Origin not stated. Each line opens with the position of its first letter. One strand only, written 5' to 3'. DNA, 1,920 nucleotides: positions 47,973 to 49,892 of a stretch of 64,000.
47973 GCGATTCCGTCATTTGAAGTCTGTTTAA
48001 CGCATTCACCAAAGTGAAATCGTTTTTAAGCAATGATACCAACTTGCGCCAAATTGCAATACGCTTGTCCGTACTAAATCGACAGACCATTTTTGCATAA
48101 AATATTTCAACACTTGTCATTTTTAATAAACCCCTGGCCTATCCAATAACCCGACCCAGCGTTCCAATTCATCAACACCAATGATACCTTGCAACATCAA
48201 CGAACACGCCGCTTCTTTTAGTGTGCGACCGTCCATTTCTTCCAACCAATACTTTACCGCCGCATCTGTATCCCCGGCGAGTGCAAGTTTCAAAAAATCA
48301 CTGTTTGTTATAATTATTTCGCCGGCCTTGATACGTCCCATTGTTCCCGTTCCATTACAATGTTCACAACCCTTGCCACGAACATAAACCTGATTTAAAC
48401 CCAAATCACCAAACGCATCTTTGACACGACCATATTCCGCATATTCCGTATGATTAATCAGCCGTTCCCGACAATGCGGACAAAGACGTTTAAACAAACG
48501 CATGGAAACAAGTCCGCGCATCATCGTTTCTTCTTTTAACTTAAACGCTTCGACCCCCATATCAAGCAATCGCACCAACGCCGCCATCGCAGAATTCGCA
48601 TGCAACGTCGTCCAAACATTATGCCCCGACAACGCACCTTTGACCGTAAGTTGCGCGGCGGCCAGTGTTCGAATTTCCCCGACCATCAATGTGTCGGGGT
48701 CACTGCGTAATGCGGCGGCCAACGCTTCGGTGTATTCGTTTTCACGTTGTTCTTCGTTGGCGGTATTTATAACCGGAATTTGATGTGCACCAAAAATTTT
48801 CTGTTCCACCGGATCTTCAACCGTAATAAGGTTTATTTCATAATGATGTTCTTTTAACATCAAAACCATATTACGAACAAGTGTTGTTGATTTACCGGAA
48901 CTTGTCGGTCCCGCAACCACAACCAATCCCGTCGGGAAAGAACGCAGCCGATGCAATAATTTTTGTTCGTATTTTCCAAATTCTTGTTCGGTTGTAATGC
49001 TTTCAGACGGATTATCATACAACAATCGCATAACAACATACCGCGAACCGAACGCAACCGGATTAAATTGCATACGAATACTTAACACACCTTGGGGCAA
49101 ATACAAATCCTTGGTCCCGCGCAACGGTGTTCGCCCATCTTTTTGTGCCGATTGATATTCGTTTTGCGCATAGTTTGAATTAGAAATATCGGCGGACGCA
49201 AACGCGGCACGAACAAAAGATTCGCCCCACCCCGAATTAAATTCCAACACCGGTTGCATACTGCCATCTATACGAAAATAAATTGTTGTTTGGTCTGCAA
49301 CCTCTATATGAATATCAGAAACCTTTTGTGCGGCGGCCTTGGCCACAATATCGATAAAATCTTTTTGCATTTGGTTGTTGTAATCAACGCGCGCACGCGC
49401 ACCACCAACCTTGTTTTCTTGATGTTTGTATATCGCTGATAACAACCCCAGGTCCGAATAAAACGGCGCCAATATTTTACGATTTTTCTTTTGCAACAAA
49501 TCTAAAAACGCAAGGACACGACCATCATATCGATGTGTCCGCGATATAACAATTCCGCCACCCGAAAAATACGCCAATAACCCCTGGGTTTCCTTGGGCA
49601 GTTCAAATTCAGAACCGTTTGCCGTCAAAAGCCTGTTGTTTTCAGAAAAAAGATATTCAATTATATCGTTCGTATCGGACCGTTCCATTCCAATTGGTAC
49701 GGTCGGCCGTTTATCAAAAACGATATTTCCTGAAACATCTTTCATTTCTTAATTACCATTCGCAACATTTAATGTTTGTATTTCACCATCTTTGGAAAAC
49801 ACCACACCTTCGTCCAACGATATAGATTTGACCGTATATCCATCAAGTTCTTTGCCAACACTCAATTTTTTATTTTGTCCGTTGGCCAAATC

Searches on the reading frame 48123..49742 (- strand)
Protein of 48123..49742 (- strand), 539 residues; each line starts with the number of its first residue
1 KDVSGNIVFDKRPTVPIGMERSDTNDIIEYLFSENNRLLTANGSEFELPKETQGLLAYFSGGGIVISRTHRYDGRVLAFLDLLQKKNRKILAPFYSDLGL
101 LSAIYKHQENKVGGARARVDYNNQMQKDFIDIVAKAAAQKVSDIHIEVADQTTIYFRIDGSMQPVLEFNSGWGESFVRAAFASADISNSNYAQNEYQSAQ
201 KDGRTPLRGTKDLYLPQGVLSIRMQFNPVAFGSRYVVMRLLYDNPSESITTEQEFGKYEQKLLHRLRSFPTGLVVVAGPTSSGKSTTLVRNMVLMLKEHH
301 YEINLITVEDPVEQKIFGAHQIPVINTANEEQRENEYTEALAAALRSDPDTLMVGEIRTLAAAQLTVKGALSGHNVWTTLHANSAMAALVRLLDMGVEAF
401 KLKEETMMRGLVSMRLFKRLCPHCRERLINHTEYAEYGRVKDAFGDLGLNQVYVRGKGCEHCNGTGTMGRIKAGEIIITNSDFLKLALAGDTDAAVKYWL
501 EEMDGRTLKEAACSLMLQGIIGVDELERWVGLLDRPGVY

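Call 36: search_protein_families(library=ncbifam, proteins=[window:48123-49742:-], max_evalue=0.00001)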
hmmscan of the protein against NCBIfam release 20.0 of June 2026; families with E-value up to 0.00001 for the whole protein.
window:48123-49742:- (539 aa): 17 families
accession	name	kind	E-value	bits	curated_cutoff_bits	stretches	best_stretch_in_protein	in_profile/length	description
TIGR02533.1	type_II_gspE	equivalog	1.1e-66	225.5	630.25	1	132-528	116-484/486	type II secretion system ATPase GspE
TIGR02538.1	type_IV_pilB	equivalog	7.9e-59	199.7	675.65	1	130-528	186-560/564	type IV-A pilus assembly ATPase PilB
NF007755.0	PRK10436.1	equivalog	4.4e-55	187.2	617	1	117-532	76-461/465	type II secretion system protein GspE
NF053534.1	T4PilAsmATPsTfpB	equivalog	1.6e-53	182.1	850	1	117-528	192-580/584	type IV pilus assembly ATPase TfpB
NF041000.1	ATPase_ComGA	equivalog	9.6e-44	149.4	300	1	132-417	3-265/267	competence type IV pilus ATPase ComGA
TIGR01420.1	pilT_fam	subfamily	3.7e-33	115.2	319.1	1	130-416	3-259/343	PilT/PilU family type 4a pilus ATPase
TIGR02525.1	plasmid_TraJ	equivalog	3.3e-18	65.8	368.3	1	270-396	148-273/372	plasmid transfer ATPase TraJ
TIGR02788.1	VirB11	equivalog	1.5e-14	53.8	249.95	1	274-411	147-284/308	P-type DNA transfer ATPase VirB11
TIGR02524.1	dot_icm_DotB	equivalog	2e-13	50.3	463.3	1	271-437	134-301/358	Dot/Icm type IV secretion system ATPase DotB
TIGR02782.1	TrbB_P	equivalog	1.5e-12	47.4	304.55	1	274-413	139-273/303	P-type conjugative transfer ATPase TrbB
NF058587.1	archaellum_moto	equivalog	6.8e-12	44.9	550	1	274-392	278-393/527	archaellum flagellar ATPase motor FlaI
TIGR03819.1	heli_sec_ATPase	hypoth_equivalog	7.4e-11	41.8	373.15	1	214-399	121-304/340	TadA family conjugal transfer-associated ATPase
NF010407.0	PRK13833.1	subfamily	1.4e-10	41.1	499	1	274-401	147-268/323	conjugal transfer protein TrbB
NF010469.0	PRK13894.1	subfamily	1.9e-08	34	508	1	274-393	152-265/320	conjugal transfer ATPase TrbB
NF053672.1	bindosome_BasE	exception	3.4e-08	32.7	1000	1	275-393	274-389/512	bindosome assembly system ATPase subunit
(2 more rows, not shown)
